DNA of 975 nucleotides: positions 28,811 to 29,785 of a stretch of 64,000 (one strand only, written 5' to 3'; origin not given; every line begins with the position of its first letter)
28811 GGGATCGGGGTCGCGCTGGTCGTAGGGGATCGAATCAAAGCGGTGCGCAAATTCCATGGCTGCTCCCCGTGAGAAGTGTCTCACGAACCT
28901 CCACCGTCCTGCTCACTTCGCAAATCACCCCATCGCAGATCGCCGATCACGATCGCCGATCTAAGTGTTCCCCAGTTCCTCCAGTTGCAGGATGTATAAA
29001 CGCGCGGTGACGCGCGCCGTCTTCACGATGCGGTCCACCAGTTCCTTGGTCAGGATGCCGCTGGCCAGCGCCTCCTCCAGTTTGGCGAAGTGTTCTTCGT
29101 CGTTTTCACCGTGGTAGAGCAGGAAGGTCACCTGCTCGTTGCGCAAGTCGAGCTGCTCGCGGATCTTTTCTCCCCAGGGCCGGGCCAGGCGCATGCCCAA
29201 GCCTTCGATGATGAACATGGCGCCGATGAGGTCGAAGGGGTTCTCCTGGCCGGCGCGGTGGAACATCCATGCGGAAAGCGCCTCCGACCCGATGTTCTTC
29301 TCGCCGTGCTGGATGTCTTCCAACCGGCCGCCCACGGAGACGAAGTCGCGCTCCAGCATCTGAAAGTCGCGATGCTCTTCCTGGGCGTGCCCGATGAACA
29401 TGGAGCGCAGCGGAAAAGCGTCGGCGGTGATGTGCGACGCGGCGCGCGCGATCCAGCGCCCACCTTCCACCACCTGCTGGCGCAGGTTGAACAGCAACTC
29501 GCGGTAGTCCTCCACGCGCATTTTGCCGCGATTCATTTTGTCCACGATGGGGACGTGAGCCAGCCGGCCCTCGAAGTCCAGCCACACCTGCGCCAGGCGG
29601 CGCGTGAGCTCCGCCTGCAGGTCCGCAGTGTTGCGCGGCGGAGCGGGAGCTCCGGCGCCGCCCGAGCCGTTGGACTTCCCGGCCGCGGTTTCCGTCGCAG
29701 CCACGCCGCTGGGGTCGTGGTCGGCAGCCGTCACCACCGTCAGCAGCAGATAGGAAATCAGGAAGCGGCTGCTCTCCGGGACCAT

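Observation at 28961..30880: FabH-type ketosynthase fused to a heme-oxygenase-like diiron domain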

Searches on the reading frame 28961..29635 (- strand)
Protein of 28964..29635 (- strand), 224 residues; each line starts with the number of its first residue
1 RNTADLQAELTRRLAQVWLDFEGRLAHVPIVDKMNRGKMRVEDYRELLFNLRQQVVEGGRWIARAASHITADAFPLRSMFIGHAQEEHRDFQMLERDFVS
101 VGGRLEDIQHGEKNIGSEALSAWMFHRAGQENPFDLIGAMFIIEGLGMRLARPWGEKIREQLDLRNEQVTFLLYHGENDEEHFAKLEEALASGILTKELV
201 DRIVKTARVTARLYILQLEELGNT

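Call 6: search_solved_structures(query=window:28964-29635:-, max_evalue=10, show_alignments=3)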
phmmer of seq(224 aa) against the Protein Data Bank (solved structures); distinct sequences matched with E-value up to 10: 5.
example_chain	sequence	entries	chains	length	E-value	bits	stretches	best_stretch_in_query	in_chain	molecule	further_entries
3dde_A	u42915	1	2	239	4e-06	29.9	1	79-207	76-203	TENA/THI-4 protein, Domain of Unknown Function with a Heme Oxygenase-like Fold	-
4uos_A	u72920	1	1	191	0.024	17.6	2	156-222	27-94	DESIGNED HELICAL BUNDLE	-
8vdg_A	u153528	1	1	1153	0.06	16.3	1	62-124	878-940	Erythrocyte membrane protein 1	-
8vdf_A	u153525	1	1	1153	0.06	16.3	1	62-124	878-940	Erythrocyte membrane protein 1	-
9naq_A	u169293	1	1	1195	0.063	16.2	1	62-124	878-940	Erythrocyte membrane protein 1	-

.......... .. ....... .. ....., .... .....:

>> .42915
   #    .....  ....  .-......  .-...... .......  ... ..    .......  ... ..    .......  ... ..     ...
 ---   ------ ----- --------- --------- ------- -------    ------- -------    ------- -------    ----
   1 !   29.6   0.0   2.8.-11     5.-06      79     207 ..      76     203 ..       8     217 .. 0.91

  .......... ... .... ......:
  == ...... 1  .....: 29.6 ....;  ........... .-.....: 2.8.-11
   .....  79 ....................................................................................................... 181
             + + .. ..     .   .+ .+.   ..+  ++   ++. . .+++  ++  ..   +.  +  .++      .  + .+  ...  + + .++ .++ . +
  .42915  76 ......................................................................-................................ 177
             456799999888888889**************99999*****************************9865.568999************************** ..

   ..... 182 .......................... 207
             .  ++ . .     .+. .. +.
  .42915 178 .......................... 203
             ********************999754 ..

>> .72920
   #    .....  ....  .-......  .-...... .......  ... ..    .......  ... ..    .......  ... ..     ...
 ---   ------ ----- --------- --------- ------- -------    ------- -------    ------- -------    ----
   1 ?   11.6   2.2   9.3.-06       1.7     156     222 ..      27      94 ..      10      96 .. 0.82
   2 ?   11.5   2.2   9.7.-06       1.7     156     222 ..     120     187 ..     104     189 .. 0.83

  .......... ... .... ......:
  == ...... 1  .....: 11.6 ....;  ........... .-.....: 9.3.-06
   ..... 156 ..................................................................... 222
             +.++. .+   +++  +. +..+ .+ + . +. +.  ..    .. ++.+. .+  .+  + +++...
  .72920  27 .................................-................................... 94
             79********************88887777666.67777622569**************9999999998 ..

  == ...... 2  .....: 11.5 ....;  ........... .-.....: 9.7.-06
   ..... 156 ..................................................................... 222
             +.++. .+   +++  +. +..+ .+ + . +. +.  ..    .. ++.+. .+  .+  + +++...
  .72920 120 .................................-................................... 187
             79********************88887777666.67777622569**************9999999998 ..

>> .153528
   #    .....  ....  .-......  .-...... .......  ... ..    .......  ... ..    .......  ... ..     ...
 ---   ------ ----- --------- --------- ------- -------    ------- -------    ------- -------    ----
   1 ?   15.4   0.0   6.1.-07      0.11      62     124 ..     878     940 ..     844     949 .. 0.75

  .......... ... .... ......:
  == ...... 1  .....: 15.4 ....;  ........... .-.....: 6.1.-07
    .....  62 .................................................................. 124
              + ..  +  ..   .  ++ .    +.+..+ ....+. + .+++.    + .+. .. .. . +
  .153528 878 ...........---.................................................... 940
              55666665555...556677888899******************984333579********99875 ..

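Call 28: find_homologous_proteins(query=window:28961-29620:-, max_evalue=0.001)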
Query window:28961-29620:- (219 aa): 3042 proteins with E <= 0.001 among 3997 candidates; the best 120 are listed.
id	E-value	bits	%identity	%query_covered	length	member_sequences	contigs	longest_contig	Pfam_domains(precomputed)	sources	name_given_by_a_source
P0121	8.5e-106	370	76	100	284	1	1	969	PF14518.12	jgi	jgi:3-oxoacyl-[acyl-carrier-protein] synthase-3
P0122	3.6e-103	362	78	98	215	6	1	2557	PF14518.12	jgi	jgi:3-oxoacyl-[acyl-carrier-protein] synthase III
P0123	9.2e-103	360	75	100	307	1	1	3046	PF08541.17,PF14518.12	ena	-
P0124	5.2e-102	358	74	100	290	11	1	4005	PF14518.12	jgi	jgi:3-oxoacyl-[acyl-carrier-protein] synthase-3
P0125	4.8e-101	355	72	100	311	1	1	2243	PF08541.17,PF14518.12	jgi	jgi:3-oxoacyl-[acyl-carrier-protein] synthase-3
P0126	7.8e-101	354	73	98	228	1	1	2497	PF14518.12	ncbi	ncbi:MAG: iron-containing redox enzyme family protein, partial [Acidobacteriota bacterium]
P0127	8.2e-101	354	73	100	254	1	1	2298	PF14518.12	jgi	-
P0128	9.3e-101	354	73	100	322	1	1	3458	PF08541.17,PF14518.12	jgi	jgi:3-oxoacyl-[acyl-carrier-protein] synthase-3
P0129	7.0e-100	351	72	100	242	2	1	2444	PF14518.12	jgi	jgi:3-oxoacyl-[acyl-carrier-protein] synthase-3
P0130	3.5e-99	349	72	100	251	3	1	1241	PF14518.12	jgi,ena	-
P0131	5.6e-99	348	75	100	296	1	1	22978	PF14518.12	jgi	jgi:3-oxoacyl-[acyl-carrier-protein] synthase-3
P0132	1.1e-98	347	72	100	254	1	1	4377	PF14518.12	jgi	jgi:3-oxoacyl-[acyl-carrier-protein] synthase-3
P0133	5.5e-98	345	70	100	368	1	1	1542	PF08541.17,PF14518.12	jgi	jgi:3-oxoacyl-[acyl-carrier-protein] synthase-3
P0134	4.7e-95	335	70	100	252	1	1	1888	PF14518.12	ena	-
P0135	6.9e-95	335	74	94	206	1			PF14518.12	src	-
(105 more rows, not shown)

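Call 35: search_solved_structures(query=A2, max_evalue=10, show_alignments=5)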
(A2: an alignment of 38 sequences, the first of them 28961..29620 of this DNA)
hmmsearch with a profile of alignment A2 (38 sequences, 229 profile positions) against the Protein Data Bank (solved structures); distinct sequences matched with E-value up to 10: 3.
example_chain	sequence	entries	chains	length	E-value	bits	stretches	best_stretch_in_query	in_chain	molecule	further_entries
3dde_A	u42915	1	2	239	1.3e-09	41.1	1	83-211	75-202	TENA/THI-4 protein, Domain of Unknown Function with a Heme Oxygenase-like Fold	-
5xev_A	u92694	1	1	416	0.72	12.5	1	121-162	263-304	Xaa-Pro dipeptidase,Peptidase-related protein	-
9f5x_1G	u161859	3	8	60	0.97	12.1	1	122-167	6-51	Complex III subunit 9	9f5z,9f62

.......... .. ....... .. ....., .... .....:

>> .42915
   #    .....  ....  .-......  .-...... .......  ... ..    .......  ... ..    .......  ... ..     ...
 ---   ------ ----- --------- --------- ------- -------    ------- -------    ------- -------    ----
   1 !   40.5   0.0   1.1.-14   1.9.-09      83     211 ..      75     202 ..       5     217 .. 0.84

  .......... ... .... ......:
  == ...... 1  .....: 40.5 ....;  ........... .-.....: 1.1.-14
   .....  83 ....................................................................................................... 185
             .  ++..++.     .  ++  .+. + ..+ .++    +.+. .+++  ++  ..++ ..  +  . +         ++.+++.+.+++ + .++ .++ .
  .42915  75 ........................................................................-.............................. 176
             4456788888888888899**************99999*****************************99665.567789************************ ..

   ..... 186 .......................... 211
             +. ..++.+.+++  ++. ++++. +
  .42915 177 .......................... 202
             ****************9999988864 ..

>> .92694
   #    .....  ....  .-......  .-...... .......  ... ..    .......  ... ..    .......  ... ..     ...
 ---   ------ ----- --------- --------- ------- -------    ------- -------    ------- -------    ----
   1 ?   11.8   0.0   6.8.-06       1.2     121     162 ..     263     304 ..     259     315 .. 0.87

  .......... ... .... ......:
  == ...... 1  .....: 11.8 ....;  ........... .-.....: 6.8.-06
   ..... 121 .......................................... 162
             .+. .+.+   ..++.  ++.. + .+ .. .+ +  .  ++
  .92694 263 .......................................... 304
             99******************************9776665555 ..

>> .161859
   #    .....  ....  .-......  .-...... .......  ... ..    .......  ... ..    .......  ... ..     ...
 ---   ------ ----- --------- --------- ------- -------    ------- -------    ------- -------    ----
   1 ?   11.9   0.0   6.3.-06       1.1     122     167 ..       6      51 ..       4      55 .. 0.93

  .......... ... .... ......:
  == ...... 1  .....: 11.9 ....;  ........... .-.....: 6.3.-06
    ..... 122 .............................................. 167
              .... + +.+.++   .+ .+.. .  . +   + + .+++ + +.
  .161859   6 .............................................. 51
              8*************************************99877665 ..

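Call 42: predict_structure(alignment_id=A2)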
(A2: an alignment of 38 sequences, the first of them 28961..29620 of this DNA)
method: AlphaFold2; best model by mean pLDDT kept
length: 219 residues; sequences in the alignment: 38
mean_pLDDT: 94.9   pTM: 0.90
mean pLDDT of the five models: 94.9, 94.4, 94.2, 94.1, 93.6
residues with pLDDT >= 90: 185; 70-90: 34; 50-70: 0; < 50: 0
segments of 3 or more residues with pLDDT < 50: none
pLDDT, mean of each block of 10 residues (from residue 1): 95 98 97 98 97 95 94 89 93 98 96 97 97 94 94 98 95 83 89 98 98 93
secondary structure, 60 per line:
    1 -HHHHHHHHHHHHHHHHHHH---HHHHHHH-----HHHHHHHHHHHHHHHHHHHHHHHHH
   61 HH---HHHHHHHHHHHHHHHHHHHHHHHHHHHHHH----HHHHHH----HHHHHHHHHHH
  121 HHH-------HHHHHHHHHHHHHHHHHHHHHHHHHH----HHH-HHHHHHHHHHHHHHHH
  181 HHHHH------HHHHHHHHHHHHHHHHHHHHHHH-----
elements in order: H2-20 H24-30 H36-62 H66-95 H100-105 H110-123 H131-156 H165-185 H192-214

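Call 45: fold_search(model_id=the predicted structure, library=pdb)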
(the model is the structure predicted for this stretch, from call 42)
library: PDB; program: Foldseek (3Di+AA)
matches with E <= 10: 772; with E <= 0.001: 68
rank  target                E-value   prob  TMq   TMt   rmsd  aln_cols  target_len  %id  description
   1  3dde_A                4.1e-08  1.00  0.88  0.83   2.2       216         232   21  Crystal structure of a domain of unknown function with a heme oxygenase-like fold (sden_3740) from shewanella denitrif (released 2008-06-24)
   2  3dde_B                5.6e-08  1.00  0.86  0.81   2.4       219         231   20  Crystal structure of a domain of unknown function with a heme oxygenase-like fold (sden_3740) from shewanella denitrif (released 2008-06-24)
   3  2gm7_D                4.8e-06  1.00  0.76  0.77   3.5       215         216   20  TenA Homolog/Thi-4 Thiaminase from Pyrobaculum Aerophilum (released 2006-04-18)
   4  8vag_A                6.3e-06  1.00  0.84  0.85   2.4       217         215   14  Crystal structure of MnII/MnII CtCADD from Chlamydia trachomatis (released 2024-11-06)
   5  8va9_A                1.5e-05  1.00  0.82  0.84   2.6       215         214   16  Crystal structure of FeII/MnII CtCADD from Chlamydia trachomatis (released 2024-11-06)
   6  1rcw_B                1.5e-05  1.00  0.82  0.83   2.6       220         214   15  Crystal structure of CT610 from Chlamydia trachomatis (released 2004-05-04)
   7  1udd_B                1.6e-05  1.00  0.75  0.77   3.5       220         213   16  TenA homologue protein from P.horikoshii OT3 (released 2004-06-01)
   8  2gm8_C                1.8e-05  1.00  0.76  0.77   3.5       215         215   20  TenA Homolog/Thi-4 Thiaminase complexed with product 4-amino-5-hydroxymethyl-2-methylpyrimidine (released 2006-04-18)
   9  1rcw_A                2.7e-05  1.00  0.82  0.84   2.6       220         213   15  Crystal structure of CT610 from Chlamydia trachomatis (released 2004-05-04)
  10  2gm8_B                2.9e-05  1.00  0.79  0.81   3.1       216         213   18  TenA Homolog/Thi-4 Thiaminase complexed with product 4-amino-5-hydroxymethyl-2-methylpyrimidine (released 2006-04-18)
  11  2gm7_A                3.4e-05  1.00  0.76  0.78   3.5       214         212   20  TenA Homolog/Thi-4 Thiaminase from Pyrobaculum Aerophilum (released 2006-04-18)
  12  2gm8_A                3.7e-05  1.00  0.75  0.76   3.4       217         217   19  TenA Homolog/Thi-4 Thiaminase complexed with product 4-amino-5-hydroxymethyl-2-methylpyrimidine (released 2006-04-18)
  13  1udd_A                4.6e-05  1.00  0.75  0.76   3.5       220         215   16  TenA homologue protein from P.horikoshii OT3 (released 2004-06-01)
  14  4wwj_A                9.5e-05  1.00  0.71  0.62   4.3       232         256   18  UndA, an oxygen-activating, non-heme iron dependent desaturase/decarboxylase (released 2014-12-24)
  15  3moo_B                1.0e-04  1.00  0.77  0.80   3.3       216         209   13  Crystal structure of the HmuO, heme oxygenase from Corynebacterium diphtheriae, in complex with azide-bound verdoheme (released 2011-03-09)
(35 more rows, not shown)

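Call 48: search_protein_representatives(protein=window:28961-29620:-)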
Query: 219 residues. Proteins with E-value up to 0.001 (for the whole library): 384; up to 1e-10: 173; up to 1e-30: 62. The best 150 are listed.
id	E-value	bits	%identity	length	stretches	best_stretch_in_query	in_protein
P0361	7.0e-76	271.0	58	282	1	3-217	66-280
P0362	9.4e-74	264.0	55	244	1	6-218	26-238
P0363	8.8e-73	260.8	57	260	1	5-218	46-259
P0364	3.9e-70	252.2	55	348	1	3-218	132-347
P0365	5.5e-70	251.7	56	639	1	8-216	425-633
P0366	1.0e-68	247.6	54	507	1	5-217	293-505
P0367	1.6e-67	243.7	53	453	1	5-218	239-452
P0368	7.4e-67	241.5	52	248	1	4-217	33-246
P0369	4.5e-66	238.9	54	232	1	6-218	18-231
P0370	4.6e-66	238.9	56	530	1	4-216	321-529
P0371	6.6e-65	235.1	54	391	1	5-217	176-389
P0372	1.5e-64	234.0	62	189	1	42-218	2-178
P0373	1.3e-63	230.9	53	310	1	3-216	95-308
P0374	1.5e-62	227.4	54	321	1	5-216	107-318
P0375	1.3e-61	224.3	52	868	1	5-209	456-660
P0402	5.4e-42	160.2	37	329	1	8-216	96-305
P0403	6.3e-42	160.0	44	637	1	15-216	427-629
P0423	5.0e-29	117.9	32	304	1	3-216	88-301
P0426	2.9e-28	115.4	33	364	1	4-215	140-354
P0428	3.2e-28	115.2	38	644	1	3-215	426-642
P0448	1.2e-23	100.3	33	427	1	5-215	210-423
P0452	3.9e-23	98.6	31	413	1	5-211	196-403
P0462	4.0e-21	92.0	30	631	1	4-213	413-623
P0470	4.7e-20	88.6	29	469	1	5-189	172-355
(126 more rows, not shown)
